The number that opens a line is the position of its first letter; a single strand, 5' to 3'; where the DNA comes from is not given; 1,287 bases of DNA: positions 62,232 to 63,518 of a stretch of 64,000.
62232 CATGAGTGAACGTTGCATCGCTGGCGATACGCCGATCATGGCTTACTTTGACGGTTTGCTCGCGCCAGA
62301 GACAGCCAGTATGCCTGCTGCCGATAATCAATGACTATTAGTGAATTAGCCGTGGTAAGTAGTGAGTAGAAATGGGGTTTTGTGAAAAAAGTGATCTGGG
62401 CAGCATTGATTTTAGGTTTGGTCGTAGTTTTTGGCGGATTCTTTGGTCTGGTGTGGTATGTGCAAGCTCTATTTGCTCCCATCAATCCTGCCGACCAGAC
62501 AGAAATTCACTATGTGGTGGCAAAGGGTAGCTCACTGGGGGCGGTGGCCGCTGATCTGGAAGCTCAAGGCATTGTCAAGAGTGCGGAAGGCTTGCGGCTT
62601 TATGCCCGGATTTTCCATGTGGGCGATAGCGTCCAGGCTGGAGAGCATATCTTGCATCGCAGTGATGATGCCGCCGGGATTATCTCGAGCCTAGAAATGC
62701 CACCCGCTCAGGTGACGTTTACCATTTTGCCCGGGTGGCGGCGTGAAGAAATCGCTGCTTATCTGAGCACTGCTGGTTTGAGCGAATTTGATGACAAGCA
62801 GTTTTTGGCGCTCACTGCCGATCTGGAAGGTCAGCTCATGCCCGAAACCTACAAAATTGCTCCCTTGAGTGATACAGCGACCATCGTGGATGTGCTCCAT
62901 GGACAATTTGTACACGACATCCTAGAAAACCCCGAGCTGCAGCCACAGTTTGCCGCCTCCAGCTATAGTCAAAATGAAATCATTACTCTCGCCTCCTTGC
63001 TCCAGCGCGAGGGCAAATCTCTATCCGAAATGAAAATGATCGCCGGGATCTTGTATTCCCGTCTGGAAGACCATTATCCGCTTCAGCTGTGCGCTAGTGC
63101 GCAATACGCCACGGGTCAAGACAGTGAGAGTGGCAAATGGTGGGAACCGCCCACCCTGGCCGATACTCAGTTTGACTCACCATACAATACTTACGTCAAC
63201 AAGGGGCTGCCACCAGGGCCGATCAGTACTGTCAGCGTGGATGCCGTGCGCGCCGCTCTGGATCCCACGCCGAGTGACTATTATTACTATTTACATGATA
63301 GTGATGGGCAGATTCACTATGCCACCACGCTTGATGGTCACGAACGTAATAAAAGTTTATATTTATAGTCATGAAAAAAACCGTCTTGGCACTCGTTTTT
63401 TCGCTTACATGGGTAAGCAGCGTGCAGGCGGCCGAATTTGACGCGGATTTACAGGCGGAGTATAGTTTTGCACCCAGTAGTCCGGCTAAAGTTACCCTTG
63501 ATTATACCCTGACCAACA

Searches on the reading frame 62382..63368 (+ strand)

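Call 86: search_protein_families(library=padloc, proteins=[window:62382-63368:+], max_evalue=0.00001)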
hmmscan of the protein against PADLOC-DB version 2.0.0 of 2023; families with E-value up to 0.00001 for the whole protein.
window:62382-63368:+ (328 aa): 0 families

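Call 102: search_protein_families(library=pfam, proteins=[window:62382-63368:+], max_evalue=0.0001)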
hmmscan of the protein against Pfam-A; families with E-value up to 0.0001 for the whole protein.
window:62382-63368:+ (328 aa): 1 family
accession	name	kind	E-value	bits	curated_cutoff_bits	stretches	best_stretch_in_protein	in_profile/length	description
PF02618.21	YceG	-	1.4e-63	215.4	32.4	1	45-324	2-273/275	YceG-like family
